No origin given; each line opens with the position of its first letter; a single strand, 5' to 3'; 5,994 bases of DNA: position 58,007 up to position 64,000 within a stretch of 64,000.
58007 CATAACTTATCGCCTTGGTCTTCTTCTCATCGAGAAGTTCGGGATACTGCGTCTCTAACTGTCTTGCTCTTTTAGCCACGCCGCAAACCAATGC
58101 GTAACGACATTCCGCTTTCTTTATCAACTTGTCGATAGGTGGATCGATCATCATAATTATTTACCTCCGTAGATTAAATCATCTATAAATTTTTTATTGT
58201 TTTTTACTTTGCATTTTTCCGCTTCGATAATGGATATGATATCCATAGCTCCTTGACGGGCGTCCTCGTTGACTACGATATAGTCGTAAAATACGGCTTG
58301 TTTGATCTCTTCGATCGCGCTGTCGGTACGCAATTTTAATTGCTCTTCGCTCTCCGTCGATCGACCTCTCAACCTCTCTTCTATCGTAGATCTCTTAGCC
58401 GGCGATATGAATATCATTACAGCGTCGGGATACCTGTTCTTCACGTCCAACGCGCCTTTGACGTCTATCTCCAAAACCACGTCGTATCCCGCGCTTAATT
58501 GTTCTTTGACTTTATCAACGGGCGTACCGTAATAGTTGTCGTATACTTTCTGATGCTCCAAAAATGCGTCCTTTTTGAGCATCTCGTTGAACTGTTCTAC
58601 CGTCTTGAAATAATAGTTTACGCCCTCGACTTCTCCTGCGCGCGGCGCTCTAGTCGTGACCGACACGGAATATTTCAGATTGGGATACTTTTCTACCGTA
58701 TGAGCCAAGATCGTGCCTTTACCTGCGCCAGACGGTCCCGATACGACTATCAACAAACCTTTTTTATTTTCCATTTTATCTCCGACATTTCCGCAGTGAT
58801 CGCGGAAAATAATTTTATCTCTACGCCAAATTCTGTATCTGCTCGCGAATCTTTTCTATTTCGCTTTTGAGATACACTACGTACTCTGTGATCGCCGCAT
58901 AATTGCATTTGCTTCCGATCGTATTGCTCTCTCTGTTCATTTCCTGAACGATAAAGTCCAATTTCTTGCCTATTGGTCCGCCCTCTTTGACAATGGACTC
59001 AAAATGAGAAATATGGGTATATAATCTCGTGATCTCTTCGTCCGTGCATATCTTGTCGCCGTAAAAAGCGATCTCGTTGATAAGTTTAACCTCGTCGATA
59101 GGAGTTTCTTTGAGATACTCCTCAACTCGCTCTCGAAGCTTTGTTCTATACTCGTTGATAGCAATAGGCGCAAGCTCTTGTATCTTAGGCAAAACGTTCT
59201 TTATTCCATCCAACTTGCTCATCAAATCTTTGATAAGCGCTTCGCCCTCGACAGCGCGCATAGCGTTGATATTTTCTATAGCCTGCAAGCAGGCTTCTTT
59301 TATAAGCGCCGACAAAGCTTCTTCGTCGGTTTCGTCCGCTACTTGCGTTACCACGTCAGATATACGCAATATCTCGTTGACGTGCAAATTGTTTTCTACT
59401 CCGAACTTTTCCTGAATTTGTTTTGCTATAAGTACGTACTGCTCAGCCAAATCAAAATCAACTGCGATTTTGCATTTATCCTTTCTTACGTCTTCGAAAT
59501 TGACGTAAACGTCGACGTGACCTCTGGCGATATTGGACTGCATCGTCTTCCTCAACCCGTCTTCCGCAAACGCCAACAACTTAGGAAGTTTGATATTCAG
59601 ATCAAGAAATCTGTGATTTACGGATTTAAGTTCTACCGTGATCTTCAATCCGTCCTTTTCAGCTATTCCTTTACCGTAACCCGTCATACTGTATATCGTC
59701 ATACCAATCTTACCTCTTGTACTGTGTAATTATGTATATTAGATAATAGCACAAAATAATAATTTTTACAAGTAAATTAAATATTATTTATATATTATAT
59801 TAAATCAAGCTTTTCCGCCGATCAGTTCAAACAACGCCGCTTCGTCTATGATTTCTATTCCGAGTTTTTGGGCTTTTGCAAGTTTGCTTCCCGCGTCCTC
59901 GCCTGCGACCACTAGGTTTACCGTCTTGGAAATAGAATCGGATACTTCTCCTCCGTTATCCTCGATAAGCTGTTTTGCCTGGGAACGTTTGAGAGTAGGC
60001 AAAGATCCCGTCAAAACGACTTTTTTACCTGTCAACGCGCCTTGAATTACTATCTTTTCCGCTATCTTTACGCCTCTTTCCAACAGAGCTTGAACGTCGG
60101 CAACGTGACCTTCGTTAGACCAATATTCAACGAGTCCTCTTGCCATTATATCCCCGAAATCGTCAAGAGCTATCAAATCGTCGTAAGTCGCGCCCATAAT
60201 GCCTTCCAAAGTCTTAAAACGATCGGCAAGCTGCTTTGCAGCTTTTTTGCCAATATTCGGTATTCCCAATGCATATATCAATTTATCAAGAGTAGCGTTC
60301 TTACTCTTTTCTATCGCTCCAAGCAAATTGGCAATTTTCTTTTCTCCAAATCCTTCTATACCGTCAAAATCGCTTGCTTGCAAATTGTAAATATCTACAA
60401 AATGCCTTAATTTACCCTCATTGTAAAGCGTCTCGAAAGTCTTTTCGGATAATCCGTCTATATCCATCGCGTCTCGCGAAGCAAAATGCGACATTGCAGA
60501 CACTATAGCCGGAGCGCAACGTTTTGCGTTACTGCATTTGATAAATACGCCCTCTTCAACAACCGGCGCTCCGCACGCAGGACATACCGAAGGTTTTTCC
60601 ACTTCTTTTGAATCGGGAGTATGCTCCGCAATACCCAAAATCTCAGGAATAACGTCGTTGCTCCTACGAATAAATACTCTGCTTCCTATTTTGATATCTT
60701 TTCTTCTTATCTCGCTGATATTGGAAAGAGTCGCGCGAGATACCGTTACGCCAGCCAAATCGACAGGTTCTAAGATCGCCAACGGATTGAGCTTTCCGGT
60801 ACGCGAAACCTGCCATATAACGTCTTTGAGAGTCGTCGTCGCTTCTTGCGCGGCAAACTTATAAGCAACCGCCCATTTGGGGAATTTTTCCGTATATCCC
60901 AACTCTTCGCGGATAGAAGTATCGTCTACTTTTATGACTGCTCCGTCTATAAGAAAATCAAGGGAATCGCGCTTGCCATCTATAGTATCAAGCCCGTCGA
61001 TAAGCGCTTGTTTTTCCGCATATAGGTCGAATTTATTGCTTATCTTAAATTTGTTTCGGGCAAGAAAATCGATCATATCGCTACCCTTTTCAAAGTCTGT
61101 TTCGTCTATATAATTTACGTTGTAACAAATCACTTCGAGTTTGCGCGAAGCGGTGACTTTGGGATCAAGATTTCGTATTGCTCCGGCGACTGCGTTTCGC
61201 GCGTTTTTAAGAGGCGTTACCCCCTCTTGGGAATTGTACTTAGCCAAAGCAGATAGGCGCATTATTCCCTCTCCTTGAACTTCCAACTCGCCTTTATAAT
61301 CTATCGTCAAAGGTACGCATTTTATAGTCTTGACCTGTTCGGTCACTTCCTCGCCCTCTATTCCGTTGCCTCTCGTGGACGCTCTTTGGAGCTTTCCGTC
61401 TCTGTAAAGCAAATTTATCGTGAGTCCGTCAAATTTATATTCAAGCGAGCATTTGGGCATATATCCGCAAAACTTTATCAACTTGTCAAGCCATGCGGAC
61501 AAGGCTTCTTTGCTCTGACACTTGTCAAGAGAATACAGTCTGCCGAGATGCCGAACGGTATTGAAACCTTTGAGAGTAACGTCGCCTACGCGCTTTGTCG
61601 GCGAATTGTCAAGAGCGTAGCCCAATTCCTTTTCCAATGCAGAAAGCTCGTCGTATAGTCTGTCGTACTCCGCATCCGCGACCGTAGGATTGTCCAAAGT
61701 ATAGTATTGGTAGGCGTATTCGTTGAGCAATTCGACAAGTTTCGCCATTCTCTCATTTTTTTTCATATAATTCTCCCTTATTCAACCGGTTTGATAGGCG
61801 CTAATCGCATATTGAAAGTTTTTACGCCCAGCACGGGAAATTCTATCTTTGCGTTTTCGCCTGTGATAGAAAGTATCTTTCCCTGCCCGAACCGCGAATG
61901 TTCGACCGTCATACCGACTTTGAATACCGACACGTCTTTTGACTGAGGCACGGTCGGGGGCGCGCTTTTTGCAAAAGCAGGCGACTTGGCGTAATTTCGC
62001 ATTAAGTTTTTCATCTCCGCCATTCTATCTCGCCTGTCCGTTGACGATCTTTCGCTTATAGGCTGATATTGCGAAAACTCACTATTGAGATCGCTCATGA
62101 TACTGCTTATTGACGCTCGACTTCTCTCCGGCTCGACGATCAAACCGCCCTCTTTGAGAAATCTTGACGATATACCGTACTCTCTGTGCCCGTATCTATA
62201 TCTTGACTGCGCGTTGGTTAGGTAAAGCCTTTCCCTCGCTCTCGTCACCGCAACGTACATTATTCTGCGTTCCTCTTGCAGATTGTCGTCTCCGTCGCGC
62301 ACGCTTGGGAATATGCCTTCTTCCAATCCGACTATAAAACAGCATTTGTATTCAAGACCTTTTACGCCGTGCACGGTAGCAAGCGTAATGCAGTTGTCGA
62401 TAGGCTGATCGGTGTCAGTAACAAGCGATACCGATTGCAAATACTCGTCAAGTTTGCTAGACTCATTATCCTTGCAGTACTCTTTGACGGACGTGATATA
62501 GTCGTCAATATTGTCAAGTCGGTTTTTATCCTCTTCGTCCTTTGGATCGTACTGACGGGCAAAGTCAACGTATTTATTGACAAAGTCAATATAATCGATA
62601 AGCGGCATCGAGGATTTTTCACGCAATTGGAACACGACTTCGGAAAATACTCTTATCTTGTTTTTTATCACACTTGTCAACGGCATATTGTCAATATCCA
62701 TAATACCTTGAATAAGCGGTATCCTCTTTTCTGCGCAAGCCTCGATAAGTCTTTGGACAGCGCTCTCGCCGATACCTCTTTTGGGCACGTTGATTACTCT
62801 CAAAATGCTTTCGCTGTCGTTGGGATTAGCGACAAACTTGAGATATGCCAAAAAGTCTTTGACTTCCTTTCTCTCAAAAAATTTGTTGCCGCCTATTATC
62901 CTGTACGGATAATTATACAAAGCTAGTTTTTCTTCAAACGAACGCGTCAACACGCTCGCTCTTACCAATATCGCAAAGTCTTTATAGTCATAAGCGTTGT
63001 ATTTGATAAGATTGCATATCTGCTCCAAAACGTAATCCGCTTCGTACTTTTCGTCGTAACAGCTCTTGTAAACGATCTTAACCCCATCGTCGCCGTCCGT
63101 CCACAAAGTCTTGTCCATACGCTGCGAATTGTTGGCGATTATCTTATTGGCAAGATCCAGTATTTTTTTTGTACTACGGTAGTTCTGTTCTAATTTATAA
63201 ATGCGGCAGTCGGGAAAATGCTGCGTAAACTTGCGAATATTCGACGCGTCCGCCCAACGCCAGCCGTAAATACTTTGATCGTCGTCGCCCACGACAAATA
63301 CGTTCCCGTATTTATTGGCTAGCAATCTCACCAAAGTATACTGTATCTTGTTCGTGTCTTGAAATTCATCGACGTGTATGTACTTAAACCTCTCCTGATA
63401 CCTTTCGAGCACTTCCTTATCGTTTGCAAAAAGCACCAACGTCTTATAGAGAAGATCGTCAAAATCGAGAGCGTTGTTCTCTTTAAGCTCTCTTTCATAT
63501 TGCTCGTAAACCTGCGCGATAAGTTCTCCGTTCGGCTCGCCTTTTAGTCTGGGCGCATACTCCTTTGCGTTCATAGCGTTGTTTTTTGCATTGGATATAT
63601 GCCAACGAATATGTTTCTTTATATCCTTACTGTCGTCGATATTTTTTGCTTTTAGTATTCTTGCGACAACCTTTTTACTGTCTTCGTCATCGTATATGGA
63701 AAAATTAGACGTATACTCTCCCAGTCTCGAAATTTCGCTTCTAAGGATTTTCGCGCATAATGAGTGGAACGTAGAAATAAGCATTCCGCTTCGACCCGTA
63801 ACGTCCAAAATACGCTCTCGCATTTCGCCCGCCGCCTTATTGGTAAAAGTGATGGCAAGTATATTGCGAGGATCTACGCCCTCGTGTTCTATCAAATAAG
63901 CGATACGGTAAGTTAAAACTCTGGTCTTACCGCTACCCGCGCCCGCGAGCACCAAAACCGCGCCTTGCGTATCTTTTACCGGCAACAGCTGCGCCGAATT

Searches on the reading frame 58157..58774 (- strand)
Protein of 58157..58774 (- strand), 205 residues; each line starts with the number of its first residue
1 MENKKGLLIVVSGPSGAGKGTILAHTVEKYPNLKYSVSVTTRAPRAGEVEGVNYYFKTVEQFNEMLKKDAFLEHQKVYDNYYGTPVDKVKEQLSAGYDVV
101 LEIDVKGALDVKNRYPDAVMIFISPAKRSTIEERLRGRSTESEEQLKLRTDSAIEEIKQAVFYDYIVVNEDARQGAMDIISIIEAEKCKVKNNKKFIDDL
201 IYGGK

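Call 32: search_protein_families(library=pfam, proteins=[window:58157-58774:-], max_evalue=0.000001)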
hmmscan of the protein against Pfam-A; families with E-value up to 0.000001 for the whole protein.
window:58157-58774:- (205 aa): 1 family
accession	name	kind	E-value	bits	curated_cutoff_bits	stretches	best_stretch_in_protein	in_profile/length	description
PF00625.27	Guanylate_kin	-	2.9e-40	138.3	25.2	1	8-185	4-181/182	Guanylate kinase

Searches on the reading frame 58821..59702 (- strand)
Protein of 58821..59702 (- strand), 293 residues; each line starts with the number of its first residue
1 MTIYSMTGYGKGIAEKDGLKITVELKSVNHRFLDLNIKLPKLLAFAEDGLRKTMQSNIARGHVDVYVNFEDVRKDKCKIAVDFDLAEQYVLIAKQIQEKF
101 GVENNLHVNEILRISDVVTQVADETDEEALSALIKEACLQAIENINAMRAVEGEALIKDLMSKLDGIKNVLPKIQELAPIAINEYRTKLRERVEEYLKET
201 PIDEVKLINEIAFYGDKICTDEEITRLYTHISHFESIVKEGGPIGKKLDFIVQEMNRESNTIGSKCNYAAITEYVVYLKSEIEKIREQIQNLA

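Call 32: search_protein_families(library=pfam, proteins=[window:58821-59702:-], max_evalue=0.000001)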
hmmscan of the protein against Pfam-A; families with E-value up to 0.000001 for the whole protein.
window:58821-59702:- (293 aa): 2 families
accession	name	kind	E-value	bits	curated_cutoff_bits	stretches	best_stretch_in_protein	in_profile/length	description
PF03755.18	YicC-like_N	-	5e-46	157.3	25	1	3-156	1-154/156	Endoribonuclease YicC-like, N-terminal region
PF08340.16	YicC-like_C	-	7.4e-43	146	27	1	174-292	1-119/120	Endoribonuclease YicC-like, C-terminal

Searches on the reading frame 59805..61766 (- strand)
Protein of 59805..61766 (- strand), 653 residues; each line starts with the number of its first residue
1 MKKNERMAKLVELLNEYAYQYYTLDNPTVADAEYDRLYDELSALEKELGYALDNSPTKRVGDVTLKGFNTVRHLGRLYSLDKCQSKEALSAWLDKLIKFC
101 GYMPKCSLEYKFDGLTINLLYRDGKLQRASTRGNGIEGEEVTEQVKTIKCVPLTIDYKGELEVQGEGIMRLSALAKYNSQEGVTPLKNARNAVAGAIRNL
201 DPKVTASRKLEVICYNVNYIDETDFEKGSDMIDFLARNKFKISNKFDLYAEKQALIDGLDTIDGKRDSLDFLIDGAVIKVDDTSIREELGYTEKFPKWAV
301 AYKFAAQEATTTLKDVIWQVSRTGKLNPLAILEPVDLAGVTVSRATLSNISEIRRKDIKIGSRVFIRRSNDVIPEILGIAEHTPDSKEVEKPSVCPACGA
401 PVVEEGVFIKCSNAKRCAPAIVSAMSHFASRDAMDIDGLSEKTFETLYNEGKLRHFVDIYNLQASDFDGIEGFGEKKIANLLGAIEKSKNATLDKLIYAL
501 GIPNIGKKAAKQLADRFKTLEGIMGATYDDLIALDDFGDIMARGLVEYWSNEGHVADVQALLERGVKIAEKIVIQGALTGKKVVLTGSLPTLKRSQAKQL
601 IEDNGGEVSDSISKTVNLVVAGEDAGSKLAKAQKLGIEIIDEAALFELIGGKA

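Call 70: search_protein_families(library=pfam, proteins=[window:59805-61766:-], max_evalue=0.1)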
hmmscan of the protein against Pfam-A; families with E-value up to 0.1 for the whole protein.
window:59805-61766:- (653 aa): 11 families
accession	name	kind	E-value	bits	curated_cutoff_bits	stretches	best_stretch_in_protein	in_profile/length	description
PF01653.23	DNA_ligase_aden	-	3.6e-70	236.8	27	1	67-307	3-253/253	NAD-dependent DNA ligase adenylation domain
PF03120.22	DNA_ligase_OB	-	1.3e-28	99.1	32.9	1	310-383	1-74/79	NAD-dependent DNA ligase OB-fold domain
PF12826.13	HHH_2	-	2e-16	60.3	27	1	496-554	2-60/64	Helix-hairpin-helix motif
PF00533.33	BRCT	-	4.6e-15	56.1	21.3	1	578-649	6-78/78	BRCA1 C Terminus (BRCT) domain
PF12738.14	PTCB-BRCT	-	1e-07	32.3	22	1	591-640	10-59/63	twin BRCT domain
PF14520.12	HHH_5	-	1.4e-07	32.4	27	1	500-547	5-53/57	Helix-hairpin-helix domain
PF16589.12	BRCT_2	-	6.8e-06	26.7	27.3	1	578-641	3-66/86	BRCT domain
PF22745.1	Nlig-Ia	-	0.00015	22.8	27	1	18-48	17-47/92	DNA ligase-like, N-terminal NAD+-binding domain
PF01367.25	5_3_exonuc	-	0.002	19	40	0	501-525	22-46/97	5'-3' exonuclease, C-terminal SAM fold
PF03119.21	DNA_ligase_ZBD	-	0.016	15.5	25.8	1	395-417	2-25/27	NAD-dependent DNA ligase C4 zinc finger domain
PF12836.13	HHH_3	-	0.046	14.3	27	0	526-563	11-48/65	Helix-hairpin-helix motif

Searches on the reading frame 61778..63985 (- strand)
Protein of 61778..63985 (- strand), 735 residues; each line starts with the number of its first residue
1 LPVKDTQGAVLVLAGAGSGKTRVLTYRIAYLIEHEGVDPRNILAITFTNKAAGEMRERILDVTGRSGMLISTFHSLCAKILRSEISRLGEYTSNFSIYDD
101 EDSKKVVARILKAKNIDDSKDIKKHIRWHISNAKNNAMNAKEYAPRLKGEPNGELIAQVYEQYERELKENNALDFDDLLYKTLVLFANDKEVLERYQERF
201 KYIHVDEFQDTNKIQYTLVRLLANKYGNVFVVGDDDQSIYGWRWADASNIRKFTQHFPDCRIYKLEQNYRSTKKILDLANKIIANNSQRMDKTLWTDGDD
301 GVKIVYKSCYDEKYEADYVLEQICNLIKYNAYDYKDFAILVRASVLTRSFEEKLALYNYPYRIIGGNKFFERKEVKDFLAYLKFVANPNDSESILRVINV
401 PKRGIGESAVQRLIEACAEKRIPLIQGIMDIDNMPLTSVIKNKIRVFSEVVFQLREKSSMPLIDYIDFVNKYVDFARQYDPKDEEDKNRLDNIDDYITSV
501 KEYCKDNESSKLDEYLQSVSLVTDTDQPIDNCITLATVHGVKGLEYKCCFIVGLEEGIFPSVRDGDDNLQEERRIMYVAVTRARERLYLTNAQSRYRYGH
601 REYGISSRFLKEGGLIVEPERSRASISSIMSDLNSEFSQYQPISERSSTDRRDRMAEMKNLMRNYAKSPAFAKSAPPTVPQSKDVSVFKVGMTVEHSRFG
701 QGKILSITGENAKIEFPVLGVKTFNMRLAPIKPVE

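Call 66: find_encoding_contigs(protein=window:61778-63985:-, flank=10000, max_places=2)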
Protein window:61778-63985:- (735 aa): no gene with exactly this product is on record in the collection.
